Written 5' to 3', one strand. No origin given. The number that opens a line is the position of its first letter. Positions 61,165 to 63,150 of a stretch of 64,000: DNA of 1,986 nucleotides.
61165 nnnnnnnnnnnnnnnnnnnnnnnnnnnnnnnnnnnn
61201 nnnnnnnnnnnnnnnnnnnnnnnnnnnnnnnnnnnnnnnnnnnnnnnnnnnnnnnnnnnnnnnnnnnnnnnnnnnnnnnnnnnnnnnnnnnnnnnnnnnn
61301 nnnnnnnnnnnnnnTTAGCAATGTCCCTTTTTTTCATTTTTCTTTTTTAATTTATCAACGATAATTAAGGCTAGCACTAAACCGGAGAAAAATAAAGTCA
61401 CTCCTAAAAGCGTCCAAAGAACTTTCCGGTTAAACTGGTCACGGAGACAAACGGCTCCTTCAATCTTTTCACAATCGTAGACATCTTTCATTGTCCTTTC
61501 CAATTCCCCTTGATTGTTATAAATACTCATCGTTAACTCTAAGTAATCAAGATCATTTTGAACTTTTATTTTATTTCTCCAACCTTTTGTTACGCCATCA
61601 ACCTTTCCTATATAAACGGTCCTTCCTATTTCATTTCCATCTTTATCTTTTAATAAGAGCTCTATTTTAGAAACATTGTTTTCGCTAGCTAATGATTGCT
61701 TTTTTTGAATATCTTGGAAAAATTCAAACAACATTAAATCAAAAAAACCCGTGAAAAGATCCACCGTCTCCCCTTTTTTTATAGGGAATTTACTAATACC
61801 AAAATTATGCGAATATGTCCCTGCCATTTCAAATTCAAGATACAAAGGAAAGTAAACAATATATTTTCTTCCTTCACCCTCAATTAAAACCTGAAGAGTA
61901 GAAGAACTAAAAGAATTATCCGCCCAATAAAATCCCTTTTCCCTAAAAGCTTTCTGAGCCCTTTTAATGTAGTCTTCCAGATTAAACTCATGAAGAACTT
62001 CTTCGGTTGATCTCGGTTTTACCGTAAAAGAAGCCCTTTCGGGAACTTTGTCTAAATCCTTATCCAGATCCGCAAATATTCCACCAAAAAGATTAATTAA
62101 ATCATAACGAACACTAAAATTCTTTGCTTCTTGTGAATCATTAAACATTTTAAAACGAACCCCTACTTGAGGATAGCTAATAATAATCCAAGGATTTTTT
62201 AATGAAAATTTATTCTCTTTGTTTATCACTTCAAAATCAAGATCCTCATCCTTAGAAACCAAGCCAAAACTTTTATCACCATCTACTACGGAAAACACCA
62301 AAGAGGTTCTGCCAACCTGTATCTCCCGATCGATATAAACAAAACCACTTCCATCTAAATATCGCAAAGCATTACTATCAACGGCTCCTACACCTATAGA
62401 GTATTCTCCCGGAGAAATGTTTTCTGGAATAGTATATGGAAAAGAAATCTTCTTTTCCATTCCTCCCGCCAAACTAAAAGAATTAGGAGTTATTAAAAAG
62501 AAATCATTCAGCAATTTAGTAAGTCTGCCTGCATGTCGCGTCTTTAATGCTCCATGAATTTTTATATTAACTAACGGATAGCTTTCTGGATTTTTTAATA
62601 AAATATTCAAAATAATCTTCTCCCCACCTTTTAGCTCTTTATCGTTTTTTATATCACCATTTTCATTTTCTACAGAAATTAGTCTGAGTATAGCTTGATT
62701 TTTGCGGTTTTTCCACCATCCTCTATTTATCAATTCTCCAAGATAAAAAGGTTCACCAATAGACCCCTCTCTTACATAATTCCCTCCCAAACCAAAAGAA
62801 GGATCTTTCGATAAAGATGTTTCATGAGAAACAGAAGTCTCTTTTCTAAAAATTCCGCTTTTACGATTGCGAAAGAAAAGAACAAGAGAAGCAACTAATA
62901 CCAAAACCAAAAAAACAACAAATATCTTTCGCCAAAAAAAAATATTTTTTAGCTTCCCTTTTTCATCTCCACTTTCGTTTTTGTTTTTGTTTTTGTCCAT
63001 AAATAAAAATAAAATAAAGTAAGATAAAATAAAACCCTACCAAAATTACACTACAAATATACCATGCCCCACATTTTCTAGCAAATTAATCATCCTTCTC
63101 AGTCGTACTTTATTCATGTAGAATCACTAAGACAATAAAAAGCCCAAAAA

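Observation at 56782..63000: Three tandem paralogs share long blocks of identical DNA interspersed with divergent segments, indicating gene conversion or cassette variation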

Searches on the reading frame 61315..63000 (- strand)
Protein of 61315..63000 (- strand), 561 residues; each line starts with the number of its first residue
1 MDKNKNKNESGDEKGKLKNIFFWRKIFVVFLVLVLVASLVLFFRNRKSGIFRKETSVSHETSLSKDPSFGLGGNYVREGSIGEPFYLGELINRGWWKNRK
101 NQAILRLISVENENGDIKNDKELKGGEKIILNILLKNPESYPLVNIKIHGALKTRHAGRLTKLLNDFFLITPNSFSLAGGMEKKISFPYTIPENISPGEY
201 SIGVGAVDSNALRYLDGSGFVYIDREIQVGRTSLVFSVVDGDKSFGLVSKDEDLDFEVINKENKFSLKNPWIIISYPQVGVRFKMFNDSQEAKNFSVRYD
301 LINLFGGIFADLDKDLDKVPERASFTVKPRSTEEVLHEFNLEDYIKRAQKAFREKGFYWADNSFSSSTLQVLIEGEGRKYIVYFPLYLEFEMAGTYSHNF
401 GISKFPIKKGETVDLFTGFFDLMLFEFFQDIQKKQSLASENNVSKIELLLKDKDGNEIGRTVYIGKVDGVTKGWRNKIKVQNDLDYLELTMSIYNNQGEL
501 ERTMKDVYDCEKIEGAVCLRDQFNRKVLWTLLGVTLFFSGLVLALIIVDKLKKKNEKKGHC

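Call 5: search_protein_families(library=pfam, proteins=[window:61315-63000:-], max_evalue=0.1)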
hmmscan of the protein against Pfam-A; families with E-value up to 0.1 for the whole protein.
window:61315-63000:- (561 aa): 2 families
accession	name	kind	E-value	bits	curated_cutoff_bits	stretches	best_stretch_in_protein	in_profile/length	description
PF09400.15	DUF2002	-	0.0011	19.3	23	1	207-249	22-64/110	Protein of unknown function (DUF2002)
PF15418.12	DUF4625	-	0.0047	17.6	27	1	114-210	22-118/131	Domain of unknown function (DUF4625)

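Call 6: find_homologous_proteins(query=window:61315-63000:-, max_evalue=0.001)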
Query window:61315-63000:- (561 aa): 3 proteins with E <= 0.001 among 8000 candidates.
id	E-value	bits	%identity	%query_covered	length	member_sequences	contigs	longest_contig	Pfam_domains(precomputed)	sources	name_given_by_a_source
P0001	0.0e+0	1258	100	100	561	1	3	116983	-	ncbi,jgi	jgi:hypothetical protein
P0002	3.0e-235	800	69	95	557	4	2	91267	-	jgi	jgi:hypothetical protein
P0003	6.3e-224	763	69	93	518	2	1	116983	-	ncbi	-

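Call 8: find_encoding_contigs(protein=P0001, flank=10000, max_places=6)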
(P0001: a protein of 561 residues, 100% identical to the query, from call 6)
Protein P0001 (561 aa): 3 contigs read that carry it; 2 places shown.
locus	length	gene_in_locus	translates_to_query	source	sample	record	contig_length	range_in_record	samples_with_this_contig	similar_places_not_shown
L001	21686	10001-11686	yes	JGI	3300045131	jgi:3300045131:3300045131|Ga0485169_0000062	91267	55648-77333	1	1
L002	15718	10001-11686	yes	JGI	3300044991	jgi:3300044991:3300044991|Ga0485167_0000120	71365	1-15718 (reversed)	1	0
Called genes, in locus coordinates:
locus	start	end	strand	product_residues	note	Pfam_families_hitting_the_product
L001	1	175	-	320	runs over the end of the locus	PF04055:Radical_SAM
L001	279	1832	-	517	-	PF13231:PMT_2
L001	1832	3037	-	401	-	PF01541:GIY-YIG, PF27096:UvrC_M, PF08459:UvrC_RNaseH_dom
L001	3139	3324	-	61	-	-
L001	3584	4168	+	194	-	PF04542:Sigma70_r2, PF08281:Sigma70_r4_2, PF04545:Sigma70_r4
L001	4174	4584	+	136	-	-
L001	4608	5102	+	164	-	-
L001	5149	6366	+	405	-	PF25917:BSH_RND (weak), PF25973:BSH_CzcB, PF25984:BSH_YknX (weak), PF25967:RND-MFP_C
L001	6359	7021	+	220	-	PF02463:SMC_N (faint), PF00005:ABC_tran, PF13304:AAA_21 (faint)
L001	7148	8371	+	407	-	PF12704:MacB_PCD, PF02687:FtsX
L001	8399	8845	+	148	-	-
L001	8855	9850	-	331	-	PF04055:Radical_SAM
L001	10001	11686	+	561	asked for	-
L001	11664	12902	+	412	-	-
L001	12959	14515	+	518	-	-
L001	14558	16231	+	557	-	-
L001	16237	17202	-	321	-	PF04055:Radical_SAM (weak)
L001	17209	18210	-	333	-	PF02016:Peptidase_S66, PF17676:Peptidase_S66C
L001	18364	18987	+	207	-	-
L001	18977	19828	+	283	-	-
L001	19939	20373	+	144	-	PF02381:MraZ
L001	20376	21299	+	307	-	PF01795:Methyltransf_5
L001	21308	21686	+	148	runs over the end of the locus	-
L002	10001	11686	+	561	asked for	-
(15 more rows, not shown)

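Call 18: find_encoding_contigs(protein=P0004, flank=5000)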
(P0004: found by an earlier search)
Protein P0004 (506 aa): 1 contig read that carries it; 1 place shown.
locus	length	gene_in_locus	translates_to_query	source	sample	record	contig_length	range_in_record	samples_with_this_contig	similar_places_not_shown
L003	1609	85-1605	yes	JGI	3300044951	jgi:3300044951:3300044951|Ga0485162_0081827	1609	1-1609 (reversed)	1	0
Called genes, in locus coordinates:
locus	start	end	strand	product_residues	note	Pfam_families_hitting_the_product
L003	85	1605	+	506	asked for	-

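Call 19: find_encoding_contigs(protein=P0005, flank=5000)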
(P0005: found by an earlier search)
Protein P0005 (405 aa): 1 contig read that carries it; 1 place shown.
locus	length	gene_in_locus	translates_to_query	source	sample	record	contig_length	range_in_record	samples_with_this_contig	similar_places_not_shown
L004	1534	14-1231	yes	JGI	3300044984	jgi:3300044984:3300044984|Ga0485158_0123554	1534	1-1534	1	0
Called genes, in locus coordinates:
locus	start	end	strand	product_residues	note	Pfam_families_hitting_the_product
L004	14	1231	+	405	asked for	-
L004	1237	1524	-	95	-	-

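Call 20: find_encoding_contigs(protein=P0006, flank=10000)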
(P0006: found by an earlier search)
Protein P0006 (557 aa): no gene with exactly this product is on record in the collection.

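Call 25: search_protein_representatives(alignment_id=A1)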
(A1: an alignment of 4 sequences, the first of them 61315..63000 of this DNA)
Query: 4 sequences, 563 profile positions. Proteins with E-value up to 0.001 (for the whole library): 89; up to 1e-10: 11; up to 1e-30: 4. The best 89 are listed.
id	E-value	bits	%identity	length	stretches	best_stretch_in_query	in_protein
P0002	0.0e+00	1173.1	-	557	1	11-562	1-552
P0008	1.1e-61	225.6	-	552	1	58-544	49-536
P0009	5.0e-42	160.7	-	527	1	63-548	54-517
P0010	3.3e-32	128.3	-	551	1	65-530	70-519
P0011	5.9e-27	110.9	-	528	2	370-547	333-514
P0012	2.0e-22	96.0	-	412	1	118-515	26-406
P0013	2.8e-18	82.3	-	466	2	358-520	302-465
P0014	6.0e-17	77.9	-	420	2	397-522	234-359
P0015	5.9e-14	68.0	-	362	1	157-502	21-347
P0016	1.7e-11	59.9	-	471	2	403-548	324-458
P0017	8.6e-11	57.6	-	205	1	347-516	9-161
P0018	4.6e-10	55.2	-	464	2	395-517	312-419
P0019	9.9e-10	54.1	-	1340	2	395-556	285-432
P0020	2.8e-09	52.6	-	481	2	431-540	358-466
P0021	4.7e-09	51.9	-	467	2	368-550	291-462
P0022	2.6e-08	49.4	-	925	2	378-552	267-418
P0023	6.4e-08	48.1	-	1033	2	371-523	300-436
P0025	1.8e-07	46.7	-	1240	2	399-551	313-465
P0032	6.3e-07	44.8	-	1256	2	410-561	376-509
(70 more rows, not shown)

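Call 26: search_protein_families(library=pfam, proteins=[P0008, P0009, P0010, P0011, P0012, P0019, P0022, P0023, P0025, P0032], max_evalue=0.01)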
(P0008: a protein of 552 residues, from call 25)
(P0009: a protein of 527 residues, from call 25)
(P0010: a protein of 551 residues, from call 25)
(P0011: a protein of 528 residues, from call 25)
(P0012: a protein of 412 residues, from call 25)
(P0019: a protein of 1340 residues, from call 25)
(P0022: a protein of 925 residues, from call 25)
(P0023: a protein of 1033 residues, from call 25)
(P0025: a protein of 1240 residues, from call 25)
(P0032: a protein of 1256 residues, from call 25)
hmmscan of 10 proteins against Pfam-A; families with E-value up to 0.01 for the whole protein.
P0008 (552 aa): 0 families

P0009 (527 aa): 0 families

P0010 (551 aa): 0 families

P0011 (528 aa): 2 families
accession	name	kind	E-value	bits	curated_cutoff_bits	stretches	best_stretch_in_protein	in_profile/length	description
PF01835.25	MG2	-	6.6e-08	33.2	32.8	1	105-195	6-80/96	MG2 domain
PF02752.27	Arrestin_C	-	0.00013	22.7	27.7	1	101-188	7-96/137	Arrestin (or S-antigen), C-terminal domain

P0012 (412 aa): 0 families

P0019 (1340 aa): 3 families
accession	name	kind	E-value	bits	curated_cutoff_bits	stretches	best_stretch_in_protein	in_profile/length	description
PF08309.17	LVIVD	-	4.3e-31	106.4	20.2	3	921-956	3-38/42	LVIVD repeat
PF18998.6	Flg_new_2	-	9.2e-08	32.4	23.6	1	696-762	14-72/73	Divergent InlB B-repeat domain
PF09826.15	Beta_propel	-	3.4e-06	26.7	22.4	1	977-1053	85-156/495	Beta propeller domain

P0022 (925 aa): 2 families
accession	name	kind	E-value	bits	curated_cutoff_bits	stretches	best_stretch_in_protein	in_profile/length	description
PF18911.6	PKD_4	-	0.00029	21.3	27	1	685-750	10-77/85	PKD domain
PF01105.29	EMP24_GP25L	-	0.0066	17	25.9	0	235-416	4-176/182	emp24/gp25L/p24 family/GOLD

P0023 (1033 aa): 1 family
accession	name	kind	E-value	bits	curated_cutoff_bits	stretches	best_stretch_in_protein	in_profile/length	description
PF04932.20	Wzy_C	-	0.0087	16.3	31.7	0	459-530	17-91/149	O-Antigen ligase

P0025 (1240 aa): 4 families
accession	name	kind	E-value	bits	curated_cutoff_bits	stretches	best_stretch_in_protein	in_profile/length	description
PF18998.6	Flg_new_2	-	5.6e-08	33.1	23.6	1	984-1068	2-72/73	Divergent InlB B-repeat domain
PF16158.11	N_BRCA1_IG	-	1.3e-07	32.5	28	1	872-973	2-107/108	Ig-like domain from next to BRCA1 gene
PF00927.28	Transglut_C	-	0.00073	20.1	26.6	0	220-281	16-79/106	Transglutaminase family, C-terminal ig like domain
PF01835.25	MG2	-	0.0013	19.4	32.8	0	57-96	11-50/96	MG2 domain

P0032 (1256 aa): 5 families
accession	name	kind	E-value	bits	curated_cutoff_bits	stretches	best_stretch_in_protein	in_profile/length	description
PF00041.27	fn3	-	3.1e-07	30.9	25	1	828-911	8-78/84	Fibronectin type III domain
PF16656.11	Pur_ac_phosph_N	-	2.4e-06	28.4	30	1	828-912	8-87/93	Purple acid Phosphatase, N-terminal domain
PF14264.12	Glucos_trans_II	-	0.00028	20.6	30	1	454-546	224-306/317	Glucosyl transferase GtrII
PF16655.11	PhoD_N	-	0.0004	21.3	30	1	836-905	12-80/90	PhoD-like phosphatase, N-terminal domain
PF25788.1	Ig_Rha78A_N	-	0.0056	17.4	27.4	0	830-913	14-93/105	Rha78A-like, N-terminal immunoglobulin domain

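Call 27: predict_structure(alignment_id=A1)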
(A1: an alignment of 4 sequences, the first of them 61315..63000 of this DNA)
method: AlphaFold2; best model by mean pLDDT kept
length: 561 residues; sequences in the alignment: 4
mean_pLDDT: 41.6   pTM: 0.29
mean pLDDT of the five models: 41.6, 40.0, 38.2, 37.6, 36.4
residues with pLDDT >= 90: 0; 70-90: 8; 50-70: 166; < 50: 387
segments of 3 or more residues with pLDDT < 50: 1-19, 40-106, 138-180, 194-196, 198-291, 302-321, 355-371, 376-406, 414-444, 464-477, 512-541, 554-561
pLDDT, mean of each block of 10 residues (from residue 1): 34 42 57 58 32 23 22 22 23 26 46 63 61 53 37 37 34 41 57 50 37 22 23 22 28 38 29 35 47 55 37 38 58 54 57 47 42 46 37 23 45 42 31 32 52 70 38 43 63 60 57 38 31 39 52 44 35
secondary structure, 60 per line:
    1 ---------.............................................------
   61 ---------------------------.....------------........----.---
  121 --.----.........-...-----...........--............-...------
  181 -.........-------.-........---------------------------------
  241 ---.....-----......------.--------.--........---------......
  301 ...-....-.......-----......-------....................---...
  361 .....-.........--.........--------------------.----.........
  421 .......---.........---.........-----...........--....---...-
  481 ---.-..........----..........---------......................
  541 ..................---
elements in order: H10-54 H88-92 E105-112 E128-136 E146-156 E159-170 E182-190 E200-207 E244-248 E254-259 E278-285 E295-303 H305-308 H310-316 E322-327 E335-340 H341-354 H358-365 E367-375 E378-386 E412-414 H415-427 H431-439 E443-451 E457-467 E470-473 E477-479 E486-495 E500-509 H519-558

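Call 28: find_related_loci(query=A1, collection=genome_contigs, flank=10000)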
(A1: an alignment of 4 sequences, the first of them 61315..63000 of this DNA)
Query A1 (561 aa) in genome_contigs; peptide patterns used: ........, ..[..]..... (x = any residue, [..] = any of these).
89 stretches matched a pattern, but none encodes a relative of the query by tblastn (E <= 1e-3).

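Call 29: find_related_loci(query=A1, collection=metagenome_contigs, flank=10000)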
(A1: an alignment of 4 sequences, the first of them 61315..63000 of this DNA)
Query A1 (561 aa) in metagenome_contigs; peptide patterns used: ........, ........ (x = any residue, [..] = any of these).
103 stretches matched a pattern, but none encodes a relative of the query by tblastn (E <= 1e-3).

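Call 30: find_encoding_contigs(protein=P0008, flank=10000, max_places=4)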
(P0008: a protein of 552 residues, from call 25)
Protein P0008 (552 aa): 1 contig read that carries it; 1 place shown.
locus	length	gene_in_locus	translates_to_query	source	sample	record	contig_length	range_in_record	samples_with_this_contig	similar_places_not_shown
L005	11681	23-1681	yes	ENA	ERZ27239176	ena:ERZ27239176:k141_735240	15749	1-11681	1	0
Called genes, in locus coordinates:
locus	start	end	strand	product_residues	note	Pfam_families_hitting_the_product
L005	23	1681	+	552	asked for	-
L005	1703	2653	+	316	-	PF05203:Hom_end_hint (weak), PF14623:Vint (weak)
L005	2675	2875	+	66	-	-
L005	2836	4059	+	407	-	-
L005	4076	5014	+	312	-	PF04055:Radical_SAM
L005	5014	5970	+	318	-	PF13353:Fer4_12 (weak), PF04055:Radical_SAM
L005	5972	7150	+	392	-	PF04055:Radical_SAM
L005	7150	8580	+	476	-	PF04055:Radical_SAM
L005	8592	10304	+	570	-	PF04055:Radical_SAM (faint)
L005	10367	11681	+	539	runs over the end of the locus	PF00156:Pribosyltran (weak), PF07774:EMC1_C (faint), PF13360:PQQ_2, PF13570:Beta-prop_ACSF4, PF13360:PQQ_2, PF13570:Beta-prop_ACSF4, PF25292:Beta-prop_CGLA (weak), PF13360:PQQ_2, +1 more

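Call 31: find_encoding_contigs(protein=P0009, flank=10000, max_places=4)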
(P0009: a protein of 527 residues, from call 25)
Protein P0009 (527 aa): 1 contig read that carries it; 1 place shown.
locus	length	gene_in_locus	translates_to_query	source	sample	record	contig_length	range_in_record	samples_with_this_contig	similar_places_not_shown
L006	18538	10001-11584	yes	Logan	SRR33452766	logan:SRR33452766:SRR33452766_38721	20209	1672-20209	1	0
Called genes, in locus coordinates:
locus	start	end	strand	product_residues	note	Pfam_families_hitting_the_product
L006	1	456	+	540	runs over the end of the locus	-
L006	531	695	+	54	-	PF00471:Ribosomal_L33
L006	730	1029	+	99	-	-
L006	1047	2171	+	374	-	PF13098:Thioredoxin_2 (weak), PF13462:Thioredoxin_4, PF01323:DSBA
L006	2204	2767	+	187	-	PF01558:POR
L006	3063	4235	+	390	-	PF01855:POR_N, PF17147:PFOR_II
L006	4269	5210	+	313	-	PF02775:TPP_enzyme_C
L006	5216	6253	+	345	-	PF04055:Radical_SAM, PF13186:SPASM (weak)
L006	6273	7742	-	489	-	PF04055:Radical_SAM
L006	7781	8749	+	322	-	PF04055:Radical_SAM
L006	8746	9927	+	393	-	PF04055:Radical_SAM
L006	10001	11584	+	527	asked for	-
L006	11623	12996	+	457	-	PF04055:Radical_SAM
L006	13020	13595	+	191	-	PF20221:DUF6580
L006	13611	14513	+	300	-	PF01079:Hint (weak), PF14890:Intein_splicing (faint)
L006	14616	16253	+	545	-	PF04055:Radical_SAM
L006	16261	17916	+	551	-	PF00156:Pribosyltran (weak), PF01011:PQQ (faint), PF13570:Beta-prop_ACSF4, PF07774:EMC1_C (faint), PF25292:Beta-prop_CGLA (faint), PF13360:PQQ_2, PF13570:Beta-prop_ACSF4, PF13360:PQQ_2 (weak)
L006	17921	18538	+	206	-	?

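Call 37: find_homologous_proteins(query=A2, max_evalue=0.00001)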
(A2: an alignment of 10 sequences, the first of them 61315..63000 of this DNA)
Query A2 (10 sequences) (561 aa, profile of the alignment): 3 proteins with E <= 0.00001 among 8000 candidates.
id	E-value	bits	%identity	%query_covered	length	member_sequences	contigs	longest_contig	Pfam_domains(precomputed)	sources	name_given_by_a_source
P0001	1.9e-198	678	100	100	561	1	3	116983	-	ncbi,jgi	jgi:hypothetical protein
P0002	1.8e-197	675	69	95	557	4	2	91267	-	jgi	jgi:hypothetical protein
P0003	3.0e-194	664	69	93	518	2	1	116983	-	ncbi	-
